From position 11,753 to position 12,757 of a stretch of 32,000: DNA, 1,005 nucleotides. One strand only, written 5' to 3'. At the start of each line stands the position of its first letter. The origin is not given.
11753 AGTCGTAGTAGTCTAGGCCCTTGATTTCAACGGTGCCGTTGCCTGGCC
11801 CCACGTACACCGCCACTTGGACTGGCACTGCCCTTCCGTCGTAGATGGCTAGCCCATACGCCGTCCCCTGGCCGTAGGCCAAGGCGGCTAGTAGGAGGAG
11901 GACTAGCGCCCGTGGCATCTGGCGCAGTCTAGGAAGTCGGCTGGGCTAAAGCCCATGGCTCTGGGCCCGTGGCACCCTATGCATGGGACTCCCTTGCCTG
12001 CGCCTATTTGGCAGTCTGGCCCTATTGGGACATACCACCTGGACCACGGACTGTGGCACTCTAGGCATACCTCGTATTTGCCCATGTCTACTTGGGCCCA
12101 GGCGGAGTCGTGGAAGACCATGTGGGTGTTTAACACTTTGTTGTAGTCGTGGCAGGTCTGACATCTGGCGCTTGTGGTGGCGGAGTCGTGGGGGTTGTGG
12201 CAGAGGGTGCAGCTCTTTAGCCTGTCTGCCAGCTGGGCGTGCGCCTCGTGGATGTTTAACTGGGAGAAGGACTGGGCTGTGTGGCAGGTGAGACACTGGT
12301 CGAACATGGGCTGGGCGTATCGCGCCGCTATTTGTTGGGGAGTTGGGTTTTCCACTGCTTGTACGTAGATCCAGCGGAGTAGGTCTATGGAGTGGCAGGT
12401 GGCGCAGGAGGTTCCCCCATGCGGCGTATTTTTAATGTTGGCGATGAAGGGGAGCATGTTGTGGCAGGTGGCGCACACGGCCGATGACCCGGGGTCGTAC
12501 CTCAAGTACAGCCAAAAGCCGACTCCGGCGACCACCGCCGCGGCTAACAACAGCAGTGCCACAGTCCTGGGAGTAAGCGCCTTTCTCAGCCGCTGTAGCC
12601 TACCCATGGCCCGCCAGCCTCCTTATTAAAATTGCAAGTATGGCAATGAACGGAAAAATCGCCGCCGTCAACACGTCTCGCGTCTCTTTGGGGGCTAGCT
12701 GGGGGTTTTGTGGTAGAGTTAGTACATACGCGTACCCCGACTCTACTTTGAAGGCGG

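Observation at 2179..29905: A helically phased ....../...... hexamer array at a fixed distance from the start codon in all nine cytochrome, ccm and oxidoreductase promoters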

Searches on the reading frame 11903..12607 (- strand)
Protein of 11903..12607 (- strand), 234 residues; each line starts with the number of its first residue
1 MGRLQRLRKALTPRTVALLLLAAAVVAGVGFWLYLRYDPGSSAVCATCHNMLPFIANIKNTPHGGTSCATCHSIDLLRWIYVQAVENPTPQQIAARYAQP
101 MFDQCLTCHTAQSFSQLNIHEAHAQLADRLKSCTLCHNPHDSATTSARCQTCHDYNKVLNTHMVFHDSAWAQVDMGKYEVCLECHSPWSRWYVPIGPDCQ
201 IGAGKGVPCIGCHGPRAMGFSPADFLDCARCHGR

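Call 7: search_protein_families(library=pfam, proteins=[window:11903-12607:-])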
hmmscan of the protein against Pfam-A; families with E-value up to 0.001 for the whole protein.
window:11903-12607:- (234 aa): 5 families
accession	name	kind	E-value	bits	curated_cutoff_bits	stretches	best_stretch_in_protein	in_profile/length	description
PF14522.11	Cytochrome_C7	-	3.9e-12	46.3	24.8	1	102-154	13-67/67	Cytochrome c7 and related cytochrome c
PF02085.21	Cytochrom_CIII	-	1e-08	35.9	22.9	0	120-186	25-83/101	Class III cytochrome C family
PF09699.15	Paired_CXXCH_1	-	1.3e-08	34.8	20.6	0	123-156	1-39/41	Doubled CXXCH motif (Paired_CXXCH_1)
PF22113.1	Mtrc-MtrF_II-IV_dom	-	1.4e-07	31.6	30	1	60-145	76-171/176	Outer membrane cytochrome MtrC/MtrF-like, domains II/IV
PF14537.11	Cytochrom_c3_2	-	3.9e-07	30.9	25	0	65-154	6-79/79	Cytochrome c3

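Call 19: find_homologous_proteins(query=window:11903-12607:-, max_evalue=0.00001)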
Query window:11903-12607:- (234 aa): 12 proteins with E <= 0.00001 among 3312 candidates.
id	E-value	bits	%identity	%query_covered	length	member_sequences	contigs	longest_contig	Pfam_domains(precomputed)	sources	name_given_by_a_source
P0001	9.9e-154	528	94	100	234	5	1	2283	PF09699.16,PF14537.12,PF02085.22,PF14522.12,PF22113.2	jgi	-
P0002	1.7e-126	439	77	99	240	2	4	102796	PF09699.16,PF14537.12,PF02085.22,PF14522.12,PF22113.2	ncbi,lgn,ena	ncbi:MAG: cytochrome C [Pyrobaculum sp.]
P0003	1.4e-122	426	73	99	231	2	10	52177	PF14537.12,PF02085.22,PF14522.12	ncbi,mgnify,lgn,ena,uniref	ncbi:cytochrome C [Pyrobaculum sp.]|mgnify:CR=1 FL=1|uniref:cytochrome C n=1 Tax=Pyrobaculum sp. Tax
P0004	3.1e-118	412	71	100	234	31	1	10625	PF14537.12,PF02085.22,PF14522.12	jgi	jgi:hypothetical protein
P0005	2.6e-116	405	68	100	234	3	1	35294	PF14537.12,PF02085.22,PF14522.12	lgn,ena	-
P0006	1.0e-114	400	73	92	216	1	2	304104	PF14537.12,PF02085.22,PF14522.12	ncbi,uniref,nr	ncbi:MAG: cytochrome C [Pyrobaculum arsenaticum]|uniref:cytochrome C n=1 Tax=Pyrobaculum arsenaticum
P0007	2.7e-107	376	61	100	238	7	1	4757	PF02085.22,PF14522.12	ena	-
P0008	1.5e-105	370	64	99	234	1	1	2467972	PF14537.12,PF03264.20,PF02085.22,PF14522.12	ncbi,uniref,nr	ncbi:hypothetical protein [Pyrobaculum ferrireducens]|uniref:Uncharacterized protein n=1 Tax=Pyrobac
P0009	1.6e-104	367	64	100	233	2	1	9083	PF14537.12,PF14522.12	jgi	-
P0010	3.4e-103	362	61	100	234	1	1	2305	PF14537.12,PF02085.22,PF14522.12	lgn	-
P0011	6.8e-89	316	56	99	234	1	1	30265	PF09699.16,PF14537.12,PF03264.20,PF14522.12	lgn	-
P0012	1.0e-40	158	31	99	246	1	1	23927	PF14522.12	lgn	-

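Call 20: find_encoding_contigs(protein=P0008, flank=10000, max_places=2)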
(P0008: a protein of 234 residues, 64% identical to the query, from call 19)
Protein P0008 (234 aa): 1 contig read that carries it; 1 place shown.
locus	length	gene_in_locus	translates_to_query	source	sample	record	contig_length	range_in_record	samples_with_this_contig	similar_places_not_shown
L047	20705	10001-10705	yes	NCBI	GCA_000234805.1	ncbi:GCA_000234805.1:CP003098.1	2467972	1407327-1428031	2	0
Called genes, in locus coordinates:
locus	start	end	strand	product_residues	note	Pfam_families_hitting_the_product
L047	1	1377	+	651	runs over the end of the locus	PF16177:ACAS_N, PF00501:AMP-binding, PF13193:AMP-binding_C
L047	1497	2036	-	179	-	PF13650:Asp_protease_2, PF13975:gag-asp_proteas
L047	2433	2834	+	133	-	-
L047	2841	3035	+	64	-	-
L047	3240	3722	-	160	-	PF05942:PaREP1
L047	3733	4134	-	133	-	PF13650:Asp_protease_2, PF13975:gag-asp_proteas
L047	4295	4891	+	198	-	-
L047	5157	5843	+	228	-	PF14537:Cytochrom_c3_2 (faint), PF22113:Mtrc-MtrF_II-IV_dom (faint), PF14522:Cytochrome_C7 (weak)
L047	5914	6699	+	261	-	PF13187:Fer4_9 (faint), PF00037:Fer4 (faint), PF12797:Fer4_2 (weak), PF13237:Fer4_10 (faint), PF12800:Fer4_4 (faint), PF12838:Fer4_7 (weak), PF13247:Fer4_11, PF12837:Fer4_6 (weak)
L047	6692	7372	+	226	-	PF13187:Fer4_9 (faint), PF13237:Fer4_10 (faint), PF12797:Fer4_2 (faint), PF12838:Fer4_7, PF13247:Fer4_11, PF12838:Fer4_7 (weak), PF12837:Fer4_6 (weak), PF00037:Fer4 (weak), +1 more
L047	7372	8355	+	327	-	PF03916:NrfD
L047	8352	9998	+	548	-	-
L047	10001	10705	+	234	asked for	PF03264:Cytochrom_NNT (faint), PF14522:Cytochrome_C7 (faint), PF02085:Cytochrom_CIII (faint), PF14537:Cytochrom_c3_2 (faint)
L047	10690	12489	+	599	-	PF05362:Lon_C (weak)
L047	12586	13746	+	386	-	-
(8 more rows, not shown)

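Call 21: find_encoding_contigs(protein=P0002, flank=10000, max_places=2)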
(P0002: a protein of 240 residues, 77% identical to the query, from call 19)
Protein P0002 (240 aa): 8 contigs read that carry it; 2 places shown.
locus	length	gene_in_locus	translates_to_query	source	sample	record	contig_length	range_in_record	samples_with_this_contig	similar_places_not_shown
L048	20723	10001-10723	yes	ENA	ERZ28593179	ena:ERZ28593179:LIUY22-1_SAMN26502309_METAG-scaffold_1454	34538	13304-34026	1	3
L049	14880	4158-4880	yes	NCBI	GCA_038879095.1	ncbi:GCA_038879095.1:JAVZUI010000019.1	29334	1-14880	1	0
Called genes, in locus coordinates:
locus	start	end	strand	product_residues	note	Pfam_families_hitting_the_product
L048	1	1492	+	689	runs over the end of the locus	PF00083:Sugar_tr, PF07690:MFS_1, PF00083:Sugar_tr (weak), PF07690:MFS_1, PF00571:CBS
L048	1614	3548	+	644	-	PF16177:ACAS_N, PF00501:AMP-binding, PF13193:AMP-binding_C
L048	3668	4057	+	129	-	PF00571:CBS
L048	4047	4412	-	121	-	PF01850:PIN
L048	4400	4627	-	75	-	-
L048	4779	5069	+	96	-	PF03916:NrfD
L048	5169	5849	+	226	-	PF14522:Cytochrome_C7 (weak)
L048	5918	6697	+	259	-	PF00037:Fer4 (faint), PF12797:Fer4_2 (faint), PF13237:Fer4_10 (faint), PF25160:LdpA_Fe-S-bd (faint), PF12800:Fer4_4 (faint), PF13183:Fer4_8 (weak), PF13247:Fer4_11, PF12837:Fer4_6 (weak), +2 more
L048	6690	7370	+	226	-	PF13187:Fer4_9 (faint), PF13237:Fer4_10 (faint), PF12838:Fer4_7, PF13247:Fer4_11, PF12797:Fer4_2 (weak), PF12837:Fer4_6 (weak), PF00037:Fer4 (weak)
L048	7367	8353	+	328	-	PF03916:NrfD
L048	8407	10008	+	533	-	-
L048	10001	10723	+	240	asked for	PF22113:Mtrc-MtrF_II-IV_dom (faint), PF02085:Cytochrom_CIII (faint), PF09699:Paired_CXXCH_1 (faint), PF14522:Cytochrome_C7 (faint), PF14537:Cytochrom_c3_2 (faint)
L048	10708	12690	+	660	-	-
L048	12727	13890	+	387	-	-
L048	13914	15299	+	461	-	-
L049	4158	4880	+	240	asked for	PF22113:Mtrc-MtrF_II-IV_dom (faint), PF02085:Cytochrom_CIII (faint), PF09699:Paired_CXXCH_1 (faint), PF14522:Cytochrome_C7 (faint), PF14537:Cytochrom_c3_2 (faint)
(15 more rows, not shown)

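Call 22: find_encoding_contigs(protein=P0006, flank=10000, max_places=2)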
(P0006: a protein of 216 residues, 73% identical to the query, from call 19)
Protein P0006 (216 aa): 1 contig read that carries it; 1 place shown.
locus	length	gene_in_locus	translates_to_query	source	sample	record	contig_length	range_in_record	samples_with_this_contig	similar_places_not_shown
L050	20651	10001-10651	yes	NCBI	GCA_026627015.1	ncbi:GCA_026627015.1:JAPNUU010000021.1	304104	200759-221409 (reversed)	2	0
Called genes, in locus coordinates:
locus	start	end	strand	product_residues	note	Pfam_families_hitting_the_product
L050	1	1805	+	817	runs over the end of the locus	PF00384:Molybdopterin, PF01568:Molydop_binding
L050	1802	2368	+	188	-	PF13187:Fer4_9 (faint), PF13237:Fer4_10 (faint), PF12838:Fer4_7 (weak), PF13247:Fer4_11, PF00037:Fer4 (weak), PF12797:Fer4_2 (weak), PF12837:Fer4_6 (weak), PF12838:Fer4_7 (weak), +5 more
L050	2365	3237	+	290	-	PF03916:NrfD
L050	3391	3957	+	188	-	-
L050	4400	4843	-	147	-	PF05942:PaREP1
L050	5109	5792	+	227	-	PF14522:Cytochrome_C7 (faint), PF14537:Cytochrom_c3_2 (faint)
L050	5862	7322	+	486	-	PF12797:Fer4_2 (faint), PF12837:Fer4_6 (faint), PF13187:Fer4_9 (faint), PF12838:Fer4_7 (weak), PF13247:Fer4_11, PF12838:Fer4_7 (weak), PF13247:Fer4_11, PF00037:Fer4 (weak), +6 more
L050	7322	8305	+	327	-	PF03916:NrfD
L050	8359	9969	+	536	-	-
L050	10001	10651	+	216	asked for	PF02085:Cytochrom_CIII (faint), PF14522:Cytochrome_C7 (faint), PF14537:Cytochrom_c3_2 (faint)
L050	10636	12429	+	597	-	PF05362:Lon_C (weak)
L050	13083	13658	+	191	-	-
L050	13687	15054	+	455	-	-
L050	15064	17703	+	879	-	PF01578:Cytochrom_C_asm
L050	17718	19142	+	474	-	-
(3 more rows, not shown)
